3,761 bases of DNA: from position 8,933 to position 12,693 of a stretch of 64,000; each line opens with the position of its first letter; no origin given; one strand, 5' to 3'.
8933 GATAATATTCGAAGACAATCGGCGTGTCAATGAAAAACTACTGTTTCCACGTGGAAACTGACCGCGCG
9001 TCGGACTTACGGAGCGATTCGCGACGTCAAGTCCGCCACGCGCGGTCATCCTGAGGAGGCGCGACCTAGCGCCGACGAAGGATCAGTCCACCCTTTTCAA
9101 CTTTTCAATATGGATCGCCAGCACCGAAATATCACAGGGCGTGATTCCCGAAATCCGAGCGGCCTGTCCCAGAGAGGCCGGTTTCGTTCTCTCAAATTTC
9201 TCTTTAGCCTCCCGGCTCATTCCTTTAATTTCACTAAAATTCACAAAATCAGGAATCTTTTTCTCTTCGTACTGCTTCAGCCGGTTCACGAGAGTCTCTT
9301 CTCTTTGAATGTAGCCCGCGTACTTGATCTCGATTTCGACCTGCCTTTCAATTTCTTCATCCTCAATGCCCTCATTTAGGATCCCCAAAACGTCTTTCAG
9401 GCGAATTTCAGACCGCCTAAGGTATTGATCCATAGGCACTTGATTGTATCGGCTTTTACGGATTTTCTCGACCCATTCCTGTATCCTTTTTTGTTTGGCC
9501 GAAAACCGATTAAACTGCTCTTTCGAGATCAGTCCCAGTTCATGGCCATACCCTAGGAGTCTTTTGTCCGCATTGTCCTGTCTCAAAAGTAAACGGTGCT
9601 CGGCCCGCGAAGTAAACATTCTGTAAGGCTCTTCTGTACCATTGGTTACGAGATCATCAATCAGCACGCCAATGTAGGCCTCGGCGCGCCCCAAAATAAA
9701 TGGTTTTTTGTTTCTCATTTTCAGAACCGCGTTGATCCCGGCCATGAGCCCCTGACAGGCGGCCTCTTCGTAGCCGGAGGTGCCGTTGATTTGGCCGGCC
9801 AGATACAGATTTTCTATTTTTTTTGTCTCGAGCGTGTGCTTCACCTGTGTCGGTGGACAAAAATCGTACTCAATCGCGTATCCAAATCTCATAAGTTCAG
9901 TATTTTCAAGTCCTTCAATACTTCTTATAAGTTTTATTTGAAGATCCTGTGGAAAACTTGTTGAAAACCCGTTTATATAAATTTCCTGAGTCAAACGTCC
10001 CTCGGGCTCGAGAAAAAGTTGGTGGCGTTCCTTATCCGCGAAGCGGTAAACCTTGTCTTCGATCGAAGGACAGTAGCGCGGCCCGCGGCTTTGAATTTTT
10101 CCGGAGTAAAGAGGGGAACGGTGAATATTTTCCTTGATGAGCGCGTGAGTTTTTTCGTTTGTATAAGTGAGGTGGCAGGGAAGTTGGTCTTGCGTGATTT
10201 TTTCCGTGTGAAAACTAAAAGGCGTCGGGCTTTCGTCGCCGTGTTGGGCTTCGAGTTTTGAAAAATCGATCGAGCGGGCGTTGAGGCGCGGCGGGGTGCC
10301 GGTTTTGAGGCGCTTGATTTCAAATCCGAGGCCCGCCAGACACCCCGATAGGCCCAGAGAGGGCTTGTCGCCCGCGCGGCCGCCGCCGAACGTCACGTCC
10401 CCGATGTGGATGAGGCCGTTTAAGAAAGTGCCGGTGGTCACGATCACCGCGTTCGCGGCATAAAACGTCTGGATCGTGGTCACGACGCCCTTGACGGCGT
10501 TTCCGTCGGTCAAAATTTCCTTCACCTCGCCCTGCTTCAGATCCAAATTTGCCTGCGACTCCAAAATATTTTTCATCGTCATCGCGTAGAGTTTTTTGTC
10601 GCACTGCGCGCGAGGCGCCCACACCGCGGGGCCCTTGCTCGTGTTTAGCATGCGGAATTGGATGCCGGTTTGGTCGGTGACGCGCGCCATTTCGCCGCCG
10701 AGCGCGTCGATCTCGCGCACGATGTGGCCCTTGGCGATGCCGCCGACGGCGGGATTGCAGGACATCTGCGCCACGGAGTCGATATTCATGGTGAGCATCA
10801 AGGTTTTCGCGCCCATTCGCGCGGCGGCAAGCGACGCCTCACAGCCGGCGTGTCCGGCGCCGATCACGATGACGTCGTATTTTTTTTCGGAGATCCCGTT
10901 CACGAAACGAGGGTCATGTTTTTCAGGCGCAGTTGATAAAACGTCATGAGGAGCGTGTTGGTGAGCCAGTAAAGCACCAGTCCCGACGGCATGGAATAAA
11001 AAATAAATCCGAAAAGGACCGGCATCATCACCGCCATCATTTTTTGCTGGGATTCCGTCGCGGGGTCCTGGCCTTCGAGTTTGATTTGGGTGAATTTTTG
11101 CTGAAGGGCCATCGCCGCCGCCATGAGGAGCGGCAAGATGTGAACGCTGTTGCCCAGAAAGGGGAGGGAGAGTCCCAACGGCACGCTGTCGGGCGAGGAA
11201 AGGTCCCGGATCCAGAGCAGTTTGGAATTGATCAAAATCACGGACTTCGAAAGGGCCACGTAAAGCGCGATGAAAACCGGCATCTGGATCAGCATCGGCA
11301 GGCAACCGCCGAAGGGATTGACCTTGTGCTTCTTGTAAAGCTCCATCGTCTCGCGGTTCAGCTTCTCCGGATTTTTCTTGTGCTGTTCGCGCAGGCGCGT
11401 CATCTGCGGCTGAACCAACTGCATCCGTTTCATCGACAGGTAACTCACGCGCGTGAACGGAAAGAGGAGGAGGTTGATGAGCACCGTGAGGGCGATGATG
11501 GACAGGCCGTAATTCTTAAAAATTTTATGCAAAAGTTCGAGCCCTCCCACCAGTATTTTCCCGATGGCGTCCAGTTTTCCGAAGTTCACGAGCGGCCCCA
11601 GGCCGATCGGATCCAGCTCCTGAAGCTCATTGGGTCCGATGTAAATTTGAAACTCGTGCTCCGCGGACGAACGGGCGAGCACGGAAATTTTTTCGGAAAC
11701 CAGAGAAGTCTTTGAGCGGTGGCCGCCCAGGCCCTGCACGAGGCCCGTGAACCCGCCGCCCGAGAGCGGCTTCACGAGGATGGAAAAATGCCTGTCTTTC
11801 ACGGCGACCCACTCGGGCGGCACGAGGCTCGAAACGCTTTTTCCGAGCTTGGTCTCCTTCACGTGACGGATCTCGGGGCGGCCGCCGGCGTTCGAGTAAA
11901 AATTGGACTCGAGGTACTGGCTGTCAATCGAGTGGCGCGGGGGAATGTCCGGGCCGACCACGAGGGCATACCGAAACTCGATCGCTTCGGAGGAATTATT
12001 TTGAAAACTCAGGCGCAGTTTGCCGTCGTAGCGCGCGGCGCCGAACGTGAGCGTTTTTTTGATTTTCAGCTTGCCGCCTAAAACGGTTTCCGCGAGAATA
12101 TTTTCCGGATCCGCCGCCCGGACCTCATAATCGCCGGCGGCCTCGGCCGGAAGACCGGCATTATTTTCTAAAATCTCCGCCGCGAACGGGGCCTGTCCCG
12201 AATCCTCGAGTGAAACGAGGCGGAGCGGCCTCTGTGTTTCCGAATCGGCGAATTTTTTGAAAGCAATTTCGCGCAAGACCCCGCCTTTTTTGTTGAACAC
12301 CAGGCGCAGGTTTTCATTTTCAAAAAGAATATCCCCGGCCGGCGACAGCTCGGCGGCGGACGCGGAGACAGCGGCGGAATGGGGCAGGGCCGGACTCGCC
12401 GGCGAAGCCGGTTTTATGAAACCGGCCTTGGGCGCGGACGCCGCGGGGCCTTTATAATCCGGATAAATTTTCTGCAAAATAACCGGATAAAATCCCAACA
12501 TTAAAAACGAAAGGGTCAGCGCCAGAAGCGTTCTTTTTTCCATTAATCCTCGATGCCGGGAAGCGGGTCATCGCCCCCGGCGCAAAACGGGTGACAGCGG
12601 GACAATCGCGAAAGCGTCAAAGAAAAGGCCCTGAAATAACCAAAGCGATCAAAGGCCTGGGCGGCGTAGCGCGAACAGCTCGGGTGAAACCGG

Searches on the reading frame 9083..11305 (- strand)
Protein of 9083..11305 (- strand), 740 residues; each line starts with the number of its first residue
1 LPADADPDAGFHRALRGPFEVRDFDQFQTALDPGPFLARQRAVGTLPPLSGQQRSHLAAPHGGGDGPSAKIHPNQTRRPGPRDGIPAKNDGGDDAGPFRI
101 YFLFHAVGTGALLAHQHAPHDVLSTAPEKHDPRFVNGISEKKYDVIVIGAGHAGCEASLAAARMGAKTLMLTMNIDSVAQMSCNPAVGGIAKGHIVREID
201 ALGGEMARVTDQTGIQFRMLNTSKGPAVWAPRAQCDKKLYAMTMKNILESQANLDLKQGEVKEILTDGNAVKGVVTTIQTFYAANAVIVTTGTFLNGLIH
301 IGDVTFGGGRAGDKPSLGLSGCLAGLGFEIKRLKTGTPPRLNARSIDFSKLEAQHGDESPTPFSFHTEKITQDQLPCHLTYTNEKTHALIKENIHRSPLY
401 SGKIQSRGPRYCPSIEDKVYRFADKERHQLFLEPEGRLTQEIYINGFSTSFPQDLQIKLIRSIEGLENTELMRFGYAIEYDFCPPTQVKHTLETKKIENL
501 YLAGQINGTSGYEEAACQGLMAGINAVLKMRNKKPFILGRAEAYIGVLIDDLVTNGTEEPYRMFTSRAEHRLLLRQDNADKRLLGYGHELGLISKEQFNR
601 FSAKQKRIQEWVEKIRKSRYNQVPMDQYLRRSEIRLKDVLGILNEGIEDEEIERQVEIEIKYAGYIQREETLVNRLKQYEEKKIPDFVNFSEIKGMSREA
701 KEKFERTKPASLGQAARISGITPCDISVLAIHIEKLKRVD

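Call 60: search_protein_families(library=pfam, proteins=[window:9083-11305:-], max_evalue=0.0001)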
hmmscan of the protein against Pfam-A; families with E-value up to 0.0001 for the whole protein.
window:9083-11305:- (740 aa): 5 families
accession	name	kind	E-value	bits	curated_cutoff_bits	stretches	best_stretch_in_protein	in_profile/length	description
PF01134.28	GIDA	-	1.5e-174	581.1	22.1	1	144-534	1-391/391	Glucose inhibited division protein A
PF13932.14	SAM_GIDA_C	-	6.6e-21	74.3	27.1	1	675-729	2-56/57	tRNA modifying enzyme MnmG/GidA C-terminal helical bundle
PF21680.2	GIDA_C_1st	-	2.3e-09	38.3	24.7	1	596-670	2-96/96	tRNA modifying enzyme MnmG/GidA C-terminal helical domain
PF12831.13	FAD_oxidored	-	1.6e-08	34.7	27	1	144-314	1-165/416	FAD dependent oxidoreductase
PF07992.20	Pyr_redox_2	-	8.7e-05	22.5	26.1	0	143-292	1-108/291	Pyridine nucleotide-disulphide oxidoreductase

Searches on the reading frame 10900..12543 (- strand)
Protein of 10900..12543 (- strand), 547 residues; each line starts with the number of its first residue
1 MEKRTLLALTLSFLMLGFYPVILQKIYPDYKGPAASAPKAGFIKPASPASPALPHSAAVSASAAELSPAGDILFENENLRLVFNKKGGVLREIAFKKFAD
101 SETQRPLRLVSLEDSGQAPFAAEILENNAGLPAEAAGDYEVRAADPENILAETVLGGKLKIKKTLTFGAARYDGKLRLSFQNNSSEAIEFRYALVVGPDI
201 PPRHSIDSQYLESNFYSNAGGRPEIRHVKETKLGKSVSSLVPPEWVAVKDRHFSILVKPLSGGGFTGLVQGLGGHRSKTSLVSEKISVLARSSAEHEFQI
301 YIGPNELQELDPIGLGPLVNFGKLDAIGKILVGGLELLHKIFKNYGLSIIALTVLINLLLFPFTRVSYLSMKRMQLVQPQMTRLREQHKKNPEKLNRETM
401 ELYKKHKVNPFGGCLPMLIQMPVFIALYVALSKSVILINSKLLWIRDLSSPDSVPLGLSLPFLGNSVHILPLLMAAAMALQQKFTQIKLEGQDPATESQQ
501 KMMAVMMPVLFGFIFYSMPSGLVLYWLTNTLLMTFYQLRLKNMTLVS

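Call 60: search_protein_families(library=pfam, proteins=[window:10900-12543:-], max_evalue=0.0001)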
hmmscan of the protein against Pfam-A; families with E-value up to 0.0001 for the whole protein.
window:10900-12543:- (547 aa): 2 families
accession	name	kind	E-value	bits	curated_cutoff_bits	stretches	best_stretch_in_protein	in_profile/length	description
PF02096.25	60KD_IMP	-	1.2e-57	194.9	35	1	345-539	1-160/163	60Kd inner membrane protein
PF14849.12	YidC_periplas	-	7.6e-16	59.3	24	1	73-332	3-281/283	YidC periplasmic domain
